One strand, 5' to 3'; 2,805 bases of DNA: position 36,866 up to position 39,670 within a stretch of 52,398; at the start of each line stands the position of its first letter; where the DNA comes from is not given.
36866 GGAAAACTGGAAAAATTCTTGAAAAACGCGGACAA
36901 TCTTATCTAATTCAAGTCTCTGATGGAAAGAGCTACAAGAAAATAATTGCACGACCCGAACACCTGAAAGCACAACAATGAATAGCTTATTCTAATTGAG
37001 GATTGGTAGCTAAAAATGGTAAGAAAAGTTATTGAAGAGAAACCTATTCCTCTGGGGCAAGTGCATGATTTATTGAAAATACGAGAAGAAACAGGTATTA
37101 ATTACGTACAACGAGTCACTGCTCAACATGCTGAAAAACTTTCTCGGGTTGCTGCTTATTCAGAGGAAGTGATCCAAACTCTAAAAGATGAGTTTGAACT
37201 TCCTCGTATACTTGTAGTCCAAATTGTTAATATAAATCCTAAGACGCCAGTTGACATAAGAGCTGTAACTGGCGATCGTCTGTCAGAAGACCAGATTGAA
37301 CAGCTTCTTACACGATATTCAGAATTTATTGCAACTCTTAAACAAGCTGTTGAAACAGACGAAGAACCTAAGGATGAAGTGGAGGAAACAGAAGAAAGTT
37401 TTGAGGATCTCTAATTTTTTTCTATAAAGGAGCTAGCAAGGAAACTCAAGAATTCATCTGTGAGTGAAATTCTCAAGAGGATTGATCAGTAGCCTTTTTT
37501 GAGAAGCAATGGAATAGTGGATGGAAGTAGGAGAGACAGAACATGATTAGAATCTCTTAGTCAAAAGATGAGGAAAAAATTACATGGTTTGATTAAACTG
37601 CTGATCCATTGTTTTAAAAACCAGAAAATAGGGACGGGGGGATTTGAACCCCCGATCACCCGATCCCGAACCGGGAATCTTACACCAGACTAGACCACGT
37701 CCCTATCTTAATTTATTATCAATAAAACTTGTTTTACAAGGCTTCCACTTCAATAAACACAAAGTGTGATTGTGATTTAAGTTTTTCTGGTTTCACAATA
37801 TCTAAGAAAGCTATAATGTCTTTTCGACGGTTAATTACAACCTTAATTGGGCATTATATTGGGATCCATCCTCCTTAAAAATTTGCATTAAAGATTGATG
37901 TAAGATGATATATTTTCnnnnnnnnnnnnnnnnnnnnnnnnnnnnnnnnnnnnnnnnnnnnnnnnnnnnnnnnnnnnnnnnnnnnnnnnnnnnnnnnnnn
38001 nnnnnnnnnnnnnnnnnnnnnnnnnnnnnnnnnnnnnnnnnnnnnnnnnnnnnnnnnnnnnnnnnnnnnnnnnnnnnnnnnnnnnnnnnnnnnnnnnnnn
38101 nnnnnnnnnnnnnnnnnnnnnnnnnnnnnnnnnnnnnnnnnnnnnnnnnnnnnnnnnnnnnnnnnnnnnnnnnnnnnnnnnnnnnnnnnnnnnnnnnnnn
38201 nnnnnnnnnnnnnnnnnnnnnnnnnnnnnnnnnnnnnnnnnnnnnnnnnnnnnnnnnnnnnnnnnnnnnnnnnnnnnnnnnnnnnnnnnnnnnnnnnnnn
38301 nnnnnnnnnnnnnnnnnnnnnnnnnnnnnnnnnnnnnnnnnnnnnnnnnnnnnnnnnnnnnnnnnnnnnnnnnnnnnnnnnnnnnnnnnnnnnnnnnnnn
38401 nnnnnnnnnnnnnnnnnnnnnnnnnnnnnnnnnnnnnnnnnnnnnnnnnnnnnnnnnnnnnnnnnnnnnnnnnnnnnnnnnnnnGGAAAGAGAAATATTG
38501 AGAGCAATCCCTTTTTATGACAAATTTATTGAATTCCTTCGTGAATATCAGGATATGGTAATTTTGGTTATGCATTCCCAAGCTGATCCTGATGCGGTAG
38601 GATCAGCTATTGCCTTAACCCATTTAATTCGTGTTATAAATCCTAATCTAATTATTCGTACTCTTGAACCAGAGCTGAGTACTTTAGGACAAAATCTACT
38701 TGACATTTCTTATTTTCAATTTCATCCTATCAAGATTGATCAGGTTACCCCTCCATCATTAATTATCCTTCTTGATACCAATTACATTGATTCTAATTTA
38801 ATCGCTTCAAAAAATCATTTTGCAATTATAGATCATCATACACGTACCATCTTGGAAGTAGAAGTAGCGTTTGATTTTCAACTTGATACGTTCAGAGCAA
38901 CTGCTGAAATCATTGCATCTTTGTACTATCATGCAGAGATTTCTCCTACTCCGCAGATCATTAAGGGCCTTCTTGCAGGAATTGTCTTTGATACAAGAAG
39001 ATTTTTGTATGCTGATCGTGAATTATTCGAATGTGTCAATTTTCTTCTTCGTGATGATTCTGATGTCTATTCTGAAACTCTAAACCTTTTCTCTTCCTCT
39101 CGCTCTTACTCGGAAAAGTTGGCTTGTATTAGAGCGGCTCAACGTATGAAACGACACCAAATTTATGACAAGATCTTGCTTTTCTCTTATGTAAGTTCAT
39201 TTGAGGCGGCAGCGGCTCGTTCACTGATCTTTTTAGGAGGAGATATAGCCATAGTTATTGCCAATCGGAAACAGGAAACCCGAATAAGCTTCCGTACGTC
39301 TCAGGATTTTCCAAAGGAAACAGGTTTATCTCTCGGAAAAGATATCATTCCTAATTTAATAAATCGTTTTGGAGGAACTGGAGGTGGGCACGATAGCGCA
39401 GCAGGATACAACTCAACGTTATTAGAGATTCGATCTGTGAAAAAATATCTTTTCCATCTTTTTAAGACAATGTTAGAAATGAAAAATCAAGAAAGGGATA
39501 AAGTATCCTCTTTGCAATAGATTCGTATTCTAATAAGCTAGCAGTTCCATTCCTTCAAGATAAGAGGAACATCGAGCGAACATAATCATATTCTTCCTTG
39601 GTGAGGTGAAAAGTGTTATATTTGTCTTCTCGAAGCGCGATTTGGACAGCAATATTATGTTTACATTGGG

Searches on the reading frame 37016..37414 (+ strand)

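Call 52: search_protein_families(library=pfam, proteins=[window:37016-37414:+], max_evalue=0.00001)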
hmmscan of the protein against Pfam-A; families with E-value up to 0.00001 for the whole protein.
window:37016-37414:+ (132 aa): 1 family
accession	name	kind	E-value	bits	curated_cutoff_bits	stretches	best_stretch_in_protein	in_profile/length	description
PF03874.21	RNA_pol_Rpb4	-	2.4e-07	31.5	25.6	1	24-100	31-111/116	RNA polymerase Rpb4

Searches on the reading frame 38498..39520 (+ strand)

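Call 52: search_protein_families(library=pfam, proteins=[window:38498-39520:+], max_evalue=0.00001)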
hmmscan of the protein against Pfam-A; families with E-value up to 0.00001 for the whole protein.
window:38498-39520:+ (340 aa): 1 family
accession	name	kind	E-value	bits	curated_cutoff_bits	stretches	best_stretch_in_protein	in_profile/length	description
PF01368.27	DHH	-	3.4e-12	47.2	28.1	1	21-162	2-125/125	DHH family, N-terminal domain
